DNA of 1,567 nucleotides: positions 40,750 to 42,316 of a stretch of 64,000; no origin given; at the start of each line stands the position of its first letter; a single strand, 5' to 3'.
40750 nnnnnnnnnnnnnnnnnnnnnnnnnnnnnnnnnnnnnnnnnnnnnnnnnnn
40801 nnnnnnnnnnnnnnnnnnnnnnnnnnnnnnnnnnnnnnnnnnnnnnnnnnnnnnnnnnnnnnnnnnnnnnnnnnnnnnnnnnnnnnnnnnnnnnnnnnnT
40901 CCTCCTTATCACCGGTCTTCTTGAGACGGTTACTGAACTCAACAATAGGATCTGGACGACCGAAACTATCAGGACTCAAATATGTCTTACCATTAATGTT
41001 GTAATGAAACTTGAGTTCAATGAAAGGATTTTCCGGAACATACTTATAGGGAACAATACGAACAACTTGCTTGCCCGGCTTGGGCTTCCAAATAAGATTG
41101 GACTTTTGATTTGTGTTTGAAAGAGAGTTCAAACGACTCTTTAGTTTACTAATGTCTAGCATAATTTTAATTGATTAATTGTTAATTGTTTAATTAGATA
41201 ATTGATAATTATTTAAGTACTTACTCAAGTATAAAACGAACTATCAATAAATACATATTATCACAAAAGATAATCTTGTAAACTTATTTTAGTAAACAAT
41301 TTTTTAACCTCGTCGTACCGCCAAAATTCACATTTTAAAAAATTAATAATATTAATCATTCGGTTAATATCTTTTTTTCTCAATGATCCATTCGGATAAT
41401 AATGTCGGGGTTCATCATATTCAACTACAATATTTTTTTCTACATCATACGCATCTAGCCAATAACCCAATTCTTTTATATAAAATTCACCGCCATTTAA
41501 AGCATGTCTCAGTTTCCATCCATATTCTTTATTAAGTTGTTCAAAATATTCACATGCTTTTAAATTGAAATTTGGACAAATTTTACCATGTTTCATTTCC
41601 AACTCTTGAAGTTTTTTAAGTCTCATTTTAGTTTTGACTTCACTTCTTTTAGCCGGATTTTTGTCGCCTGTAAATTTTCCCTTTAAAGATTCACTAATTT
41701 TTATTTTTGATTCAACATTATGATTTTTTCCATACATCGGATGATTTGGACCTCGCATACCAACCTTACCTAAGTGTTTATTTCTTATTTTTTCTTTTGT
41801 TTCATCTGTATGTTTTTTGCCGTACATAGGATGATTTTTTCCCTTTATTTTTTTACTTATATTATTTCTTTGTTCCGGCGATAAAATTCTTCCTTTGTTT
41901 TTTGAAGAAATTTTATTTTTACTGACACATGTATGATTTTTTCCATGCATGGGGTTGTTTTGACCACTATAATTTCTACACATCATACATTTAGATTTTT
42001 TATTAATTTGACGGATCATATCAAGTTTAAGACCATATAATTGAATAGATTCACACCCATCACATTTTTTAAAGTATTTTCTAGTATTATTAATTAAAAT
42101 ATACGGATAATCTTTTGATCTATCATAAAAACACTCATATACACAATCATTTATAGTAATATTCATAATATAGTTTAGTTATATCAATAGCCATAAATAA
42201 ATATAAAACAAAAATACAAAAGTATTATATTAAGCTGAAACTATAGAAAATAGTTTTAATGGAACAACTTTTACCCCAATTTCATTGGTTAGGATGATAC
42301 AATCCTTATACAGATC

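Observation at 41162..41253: gp32-style translational autoregulation operator: seven AAUUA repeats at ~7.5-nt spacing in a G-free leader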

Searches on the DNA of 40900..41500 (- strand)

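Call 14: search_rna_families(source=window, start=40900, end=41500, threshold=evalue, max_evalue=10)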
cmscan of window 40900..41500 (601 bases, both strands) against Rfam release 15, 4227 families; matches with E-value up to 10: 2.
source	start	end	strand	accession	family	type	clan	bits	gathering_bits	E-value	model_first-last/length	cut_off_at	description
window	40935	41000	-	RF00202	snoR66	Gene; snRNA; snoRNA; CD-box;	-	17.8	43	0.74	1-76/76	no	Small nucleolar RNA R66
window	41390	41452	-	RF01120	sR33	Gene; snRNA; snoRNA; CD-box;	-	13.3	37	4.2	1-55/55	no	Small nucleolar RNA sR33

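Call 26: build_rna_model(alignment_id=A2)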
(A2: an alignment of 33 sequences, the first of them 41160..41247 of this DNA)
Model R1 built from alignment A2 (33 sequences, 103 columns); structure: RNAalifold consensus.
model positions 78; base pairs 14; branch points 0; effective number of sequences 2.5; information 0.725 bits per position. Calibrated on 0.2 Mb of random sequence (short: E-values are rough).
structure used (alignment columns):
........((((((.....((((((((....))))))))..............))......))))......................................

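Call 28: search_with_rna_model(model_id=R1, sources=[window, L001, L002, L003, L006, L007, L010, L012, L015, L016, L020, L021, L023, L024, L025, L026, L027, L028, L029, L037, L038, L040, L041, L042, L043, L051, L054, L055, L056, L058, L059, L061, L062, L076, L078], max_evalue=1, make_alignment=true)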
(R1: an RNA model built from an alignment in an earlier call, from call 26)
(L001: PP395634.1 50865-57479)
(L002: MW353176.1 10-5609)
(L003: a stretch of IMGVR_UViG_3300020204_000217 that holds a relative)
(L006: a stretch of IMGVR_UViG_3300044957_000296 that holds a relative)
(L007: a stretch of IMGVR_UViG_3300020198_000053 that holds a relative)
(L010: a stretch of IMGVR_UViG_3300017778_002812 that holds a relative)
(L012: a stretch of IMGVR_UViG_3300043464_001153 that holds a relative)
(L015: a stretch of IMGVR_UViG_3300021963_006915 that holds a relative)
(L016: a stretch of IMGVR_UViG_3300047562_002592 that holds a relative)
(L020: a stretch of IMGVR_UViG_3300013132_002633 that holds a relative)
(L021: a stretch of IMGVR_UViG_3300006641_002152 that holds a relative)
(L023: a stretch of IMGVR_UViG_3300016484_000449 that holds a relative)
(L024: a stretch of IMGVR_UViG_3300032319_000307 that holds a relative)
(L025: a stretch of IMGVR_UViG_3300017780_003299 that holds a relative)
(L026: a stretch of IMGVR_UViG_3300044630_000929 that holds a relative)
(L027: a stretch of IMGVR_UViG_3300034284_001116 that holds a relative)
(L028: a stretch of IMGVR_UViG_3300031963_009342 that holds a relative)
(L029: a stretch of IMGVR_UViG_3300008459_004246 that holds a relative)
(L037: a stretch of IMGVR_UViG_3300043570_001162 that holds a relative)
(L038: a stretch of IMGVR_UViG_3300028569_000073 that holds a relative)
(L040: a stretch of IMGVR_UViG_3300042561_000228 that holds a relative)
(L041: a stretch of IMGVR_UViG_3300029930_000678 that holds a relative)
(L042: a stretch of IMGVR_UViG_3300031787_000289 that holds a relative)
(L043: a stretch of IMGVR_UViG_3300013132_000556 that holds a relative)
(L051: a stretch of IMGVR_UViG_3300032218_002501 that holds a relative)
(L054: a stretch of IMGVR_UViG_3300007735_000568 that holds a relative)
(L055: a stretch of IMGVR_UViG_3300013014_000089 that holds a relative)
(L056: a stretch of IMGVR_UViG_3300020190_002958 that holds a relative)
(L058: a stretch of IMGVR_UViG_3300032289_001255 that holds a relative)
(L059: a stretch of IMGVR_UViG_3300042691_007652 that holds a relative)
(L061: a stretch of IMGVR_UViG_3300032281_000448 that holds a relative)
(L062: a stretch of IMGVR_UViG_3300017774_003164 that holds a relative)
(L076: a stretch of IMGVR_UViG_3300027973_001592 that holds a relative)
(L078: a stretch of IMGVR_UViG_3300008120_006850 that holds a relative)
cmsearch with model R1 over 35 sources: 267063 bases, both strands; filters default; matches with E-value up to 1: 34.
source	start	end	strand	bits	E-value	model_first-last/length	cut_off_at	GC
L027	1527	1604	+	96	6.6e-14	1-78/78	no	0.24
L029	555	632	+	96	6.6e-14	1-78/78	no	0.24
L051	825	901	+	91.8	3.9e-13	1-78/78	no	0.23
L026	2847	2923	+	89.9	8.4e-13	1-78/78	no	0.23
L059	2921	2997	+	87.2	2.5e-12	1-78/78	no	0.25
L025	2920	2997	+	84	9.9e-12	1-78/78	no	0.23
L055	2921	2997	+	83.8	1.1e-11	1-78/78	no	0.23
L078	2924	2997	+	83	1.5e-11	1-78/78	no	0.22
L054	2920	2997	+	82.5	1.8e-11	1-78/78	no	0.24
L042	2920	2997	+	81.8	2.5e-11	1-78/78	no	0.26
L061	2920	2997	+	81.8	2.5e-11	1-78/78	no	0.26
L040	2923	2997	+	81.8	2.5e-11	1-78/78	no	0.29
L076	1186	1263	+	81.7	2.6e-11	1-78/78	no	0.23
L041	1366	1443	+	81.6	2.7e-11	1-78/78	no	0.23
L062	2920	2997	+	81.1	3.3e-11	1-78/78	no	0.24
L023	2106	2179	+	79.8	5.5e-11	1-78/78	no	0.2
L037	2921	2997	+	79.8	5.7e-11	1-78/78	no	0.22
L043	2920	2997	+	77.4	1.5e-10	1-78/78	no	0.21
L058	2920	2997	+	77.1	1.7e-10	1-78/78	no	0.24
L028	2926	2997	+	75.1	3.9e-10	1-78/78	no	0.22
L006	2925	2997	+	68.8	5.4e-09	1-78/78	no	0.26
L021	465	536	+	68.3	6.6e-09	1-78/78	no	0.17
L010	536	607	+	66.7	1.3e-08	1-78/78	no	0.17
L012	2920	2991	+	66.7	1.3e-08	1-78/78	no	0.17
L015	2920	2991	+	66.7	1.3e-08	1-78/78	no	0.17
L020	2917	2997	+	64.1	3.8e-08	1-78/78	no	0.19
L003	2921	3003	+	62.2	8.2e-08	1-78/78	no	0.14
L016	49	129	+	57.7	5.5e-07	1-78/78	no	0.19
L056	2919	2997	+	57.3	6.3e-07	1-78/78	no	0.23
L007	2918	2990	+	57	7.3e-07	1-78/78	no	0.15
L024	2926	3003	+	48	3e-05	1-78/78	no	0.19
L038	2918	2977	+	28.5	0.1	5-71/78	no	0.2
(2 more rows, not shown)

Alignment A3: 34 matches aligned to the model, 91 columns, each read 5' to 3' on its own strand. Consensus structure (alignment columns), stored with it:
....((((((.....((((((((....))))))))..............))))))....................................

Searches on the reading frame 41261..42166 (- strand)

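Call 5: search_protein_families(library=pfam, proteins=[window:41261-42166:-])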
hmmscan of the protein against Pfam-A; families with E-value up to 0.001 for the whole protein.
window:41261-42166:- (301 aa): 1 family
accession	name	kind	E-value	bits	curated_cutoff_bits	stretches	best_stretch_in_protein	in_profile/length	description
PF07460.16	NUMOD3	-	2e-21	76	20.4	2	92-128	1-37/37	NUMOD3 motif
